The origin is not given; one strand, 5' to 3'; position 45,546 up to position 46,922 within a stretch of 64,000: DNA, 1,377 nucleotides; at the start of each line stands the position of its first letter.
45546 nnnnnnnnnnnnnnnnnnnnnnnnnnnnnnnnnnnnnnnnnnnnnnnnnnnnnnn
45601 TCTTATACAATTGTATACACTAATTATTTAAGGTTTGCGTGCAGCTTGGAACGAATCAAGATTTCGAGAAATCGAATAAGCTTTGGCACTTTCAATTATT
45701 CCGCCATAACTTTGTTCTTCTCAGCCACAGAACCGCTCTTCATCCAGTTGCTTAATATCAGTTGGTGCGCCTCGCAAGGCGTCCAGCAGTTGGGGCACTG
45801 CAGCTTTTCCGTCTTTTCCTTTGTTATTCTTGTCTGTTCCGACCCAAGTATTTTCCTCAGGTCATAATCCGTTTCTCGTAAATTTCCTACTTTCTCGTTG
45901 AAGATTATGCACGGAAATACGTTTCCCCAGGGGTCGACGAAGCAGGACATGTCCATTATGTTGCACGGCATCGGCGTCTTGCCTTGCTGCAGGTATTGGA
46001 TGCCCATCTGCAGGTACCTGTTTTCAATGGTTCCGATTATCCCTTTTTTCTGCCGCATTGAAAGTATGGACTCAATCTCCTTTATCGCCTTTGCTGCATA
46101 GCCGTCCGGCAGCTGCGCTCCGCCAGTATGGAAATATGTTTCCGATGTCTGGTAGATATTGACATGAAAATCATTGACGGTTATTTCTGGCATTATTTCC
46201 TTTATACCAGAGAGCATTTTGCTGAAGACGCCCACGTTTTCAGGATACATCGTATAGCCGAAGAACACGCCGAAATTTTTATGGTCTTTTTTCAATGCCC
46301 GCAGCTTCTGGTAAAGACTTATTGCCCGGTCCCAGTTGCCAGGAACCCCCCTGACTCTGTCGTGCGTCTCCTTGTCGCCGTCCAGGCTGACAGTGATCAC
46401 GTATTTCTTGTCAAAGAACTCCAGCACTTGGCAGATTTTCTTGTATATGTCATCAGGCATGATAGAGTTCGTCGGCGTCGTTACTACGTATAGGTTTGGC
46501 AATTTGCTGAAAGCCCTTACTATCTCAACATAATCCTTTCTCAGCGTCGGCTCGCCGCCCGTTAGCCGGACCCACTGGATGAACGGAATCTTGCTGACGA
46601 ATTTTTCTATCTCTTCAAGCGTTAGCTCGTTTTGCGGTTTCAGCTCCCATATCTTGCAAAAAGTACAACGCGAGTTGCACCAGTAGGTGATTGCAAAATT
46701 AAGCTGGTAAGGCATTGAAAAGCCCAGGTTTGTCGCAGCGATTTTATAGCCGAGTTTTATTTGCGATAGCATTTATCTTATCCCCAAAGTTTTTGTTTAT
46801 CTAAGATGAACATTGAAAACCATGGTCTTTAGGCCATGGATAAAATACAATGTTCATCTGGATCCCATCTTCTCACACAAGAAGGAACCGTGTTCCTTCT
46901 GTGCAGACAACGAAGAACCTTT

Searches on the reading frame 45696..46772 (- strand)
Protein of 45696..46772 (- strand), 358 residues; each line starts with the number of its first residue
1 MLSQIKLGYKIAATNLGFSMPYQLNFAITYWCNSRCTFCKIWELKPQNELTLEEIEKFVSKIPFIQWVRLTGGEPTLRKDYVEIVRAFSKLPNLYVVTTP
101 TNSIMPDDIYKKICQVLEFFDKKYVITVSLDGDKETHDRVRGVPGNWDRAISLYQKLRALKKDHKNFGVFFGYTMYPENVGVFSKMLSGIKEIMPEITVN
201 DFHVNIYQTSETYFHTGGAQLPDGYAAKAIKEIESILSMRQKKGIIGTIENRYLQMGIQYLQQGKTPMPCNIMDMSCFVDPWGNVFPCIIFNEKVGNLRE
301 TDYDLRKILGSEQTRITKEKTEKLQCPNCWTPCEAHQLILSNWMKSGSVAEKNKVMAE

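Call 25: search_protein_families(library=pfam, proteins=[window:45696-46772:-])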
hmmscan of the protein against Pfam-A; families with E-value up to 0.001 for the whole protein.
window:45696-46772:- (358 aa): 2 families
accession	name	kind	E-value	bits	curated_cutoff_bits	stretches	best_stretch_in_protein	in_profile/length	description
PF04055.27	Radical_SAM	-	1.9e-17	64.4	29.5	1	28-177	3-152/166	Radical SAM superfamily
PF13186.11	SPASM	-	5.3e-06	27.1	21.5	1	270-330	1-67/67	Iron-sulfur cluster-binding domain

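Call 77: find_homologous_proteins(query=window:45696-46772:-, max_evalue=1e-60)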
Query window:45696-46772:- (358 aa): 873 proteins with E <= 1e-60 among 4388 candidates; the best 120 are listed.
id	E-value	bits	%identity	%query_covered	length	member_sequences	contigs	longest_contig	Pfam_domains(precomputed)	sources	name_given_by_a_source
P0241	9.0e-226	767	90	100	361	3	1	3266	PF13186.12,PF04055.28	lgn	-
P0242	7.1e-177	606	70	98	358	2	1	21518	PF13186.12,PF04055.28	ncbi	-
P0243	4.0e-156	538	64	96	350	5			PF04055.28,PF13353.12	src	-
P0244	9.5e-156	537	65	96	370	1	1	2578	PF13186.12,PF04055.28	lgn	-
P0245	8.0e-140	484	56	97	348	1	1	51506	PF13186.12,PF04055.28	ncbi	-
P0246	7.4e-135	468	57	96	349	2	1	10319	PF13186.12,PF04055.28,PF13353.12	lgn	-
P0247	9.3e-135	468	57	97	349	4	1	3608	PF13186.12,PF04055.28,PF13353.12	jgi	-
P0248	2.0e-134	466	57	96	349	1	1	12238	PF13186.12,PF04055.28,PF13353.12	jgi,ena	-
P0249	4.5e-134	465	55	96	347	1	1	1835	PF13186.12,PF04055.28,PF13353.12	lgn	-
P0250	4.7e-133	462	56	96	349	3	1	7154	PF13186.12,PF04055.28,PF13353.12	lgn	-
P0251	5.1e-132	459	56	96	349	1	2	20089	PF13186.12,PF04055.28,PF13353.12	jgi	jgi:radical SAM protein with 4Fe4S-binding SPASM domain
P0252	5.2e-132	459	55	96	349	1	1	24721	PF13186.12,PF04055.28,PF13353.12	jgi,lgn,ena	jgi:radical SAM protein with 4Fe4S-binding SPASM domain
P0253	1.6e-131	457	57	97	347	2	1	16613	PF13186.12,PF04055.28,PF13353.12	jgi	jgi:MoaA/NifB/PqqE/SkfB family radical SAM enzyme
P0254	3.9e-131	456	56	96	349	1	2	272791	PF13186.12,PF04055.28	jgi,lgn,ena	jgi:MoaA/NifB/PqqE/SkfB family radical SAM enzyme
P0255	5.7e-131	455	54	96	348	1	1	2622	PF13186.12,PF04055.28,PF13353.12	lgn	-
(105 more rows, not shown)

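Call 78: find_encoding_contigs(protein=P0241, flank=10000, max_places=3)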
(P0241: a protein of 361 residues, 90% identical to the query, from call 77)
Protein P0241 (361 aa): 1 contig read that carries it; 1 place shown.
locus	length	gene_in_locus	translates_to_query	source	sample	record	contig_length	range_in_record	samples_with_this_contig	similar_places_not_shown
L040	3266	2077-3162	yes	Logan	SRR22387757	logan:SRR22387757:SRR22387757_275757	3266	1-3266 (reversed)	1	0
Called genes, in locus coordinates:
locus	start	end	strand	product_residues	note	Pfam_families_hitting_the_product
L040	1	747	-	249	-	?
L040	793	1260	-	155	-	-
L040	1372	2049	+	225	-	PF00535:Glycos_transf_2, PF10111:Glyco_tranf_2_2 (weak)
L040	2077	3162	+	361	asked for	PF04055:Radical_SAM, PF13186:SPASM (weak)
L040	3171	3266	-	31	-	?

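Call 79: find_encoding_contigs(protein=P0242, flank=10000, max_places=2)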
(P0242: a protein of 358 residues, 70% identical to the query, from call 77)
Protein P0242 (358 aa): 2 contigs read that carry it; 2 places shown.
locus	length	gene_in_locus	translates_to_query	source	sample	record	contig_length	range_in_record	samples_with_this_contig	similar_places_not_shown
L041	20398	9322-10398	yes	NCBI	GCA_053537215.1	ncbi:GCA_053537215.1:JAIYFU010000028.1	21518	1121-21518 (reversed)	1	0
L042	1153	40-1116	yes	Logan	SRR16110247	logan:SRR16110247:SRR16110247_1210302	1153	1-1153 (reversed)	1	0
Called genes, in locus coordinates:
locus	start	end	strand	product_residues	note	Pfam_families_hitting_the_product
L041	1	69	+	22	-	?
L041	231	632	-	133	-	PF01850:PIN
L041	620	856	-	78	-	PF02697:VAPB_antitox (weak)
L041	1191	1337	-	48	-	-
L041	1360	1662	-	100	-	PF03683:UPF0175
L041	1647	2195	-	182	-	PF11848:DUF3368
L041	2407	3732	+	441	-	-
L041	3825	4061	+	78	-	PF14076:DUF4258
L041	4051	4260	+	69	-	PF10049:DUF2283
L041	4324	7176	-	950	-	-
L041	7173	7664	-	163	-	-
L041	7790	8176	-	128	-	PF01850:PIN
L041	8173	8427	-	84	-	PF02697:VAPB_antitox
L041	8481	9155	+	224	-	PF00535:Glycos_transf_2, PF10111:Glyco_tranf_2_2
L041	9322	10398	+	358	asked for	PF04055:Radical_SAM, PF13186:SPASM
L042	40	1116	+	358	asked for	PF04055:Radical_SAM, PF13186:SPASM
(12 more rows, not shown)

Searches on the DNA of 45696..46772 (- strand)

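Call 82: search_with_rna_model(model_id=R1, sources=[L040, L041, L042], max_evalue=1)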
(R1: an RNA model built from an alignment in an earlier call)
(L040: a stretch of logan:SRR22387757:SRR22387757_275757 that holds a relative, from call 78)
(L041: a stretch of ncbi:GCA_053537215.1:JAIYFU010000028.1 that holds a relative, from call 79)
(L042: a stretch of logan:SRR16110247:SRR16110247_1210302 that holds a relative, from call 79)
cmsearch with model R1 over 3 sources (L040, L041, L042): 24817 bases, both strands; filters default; matches with E-value up to 1: 0.
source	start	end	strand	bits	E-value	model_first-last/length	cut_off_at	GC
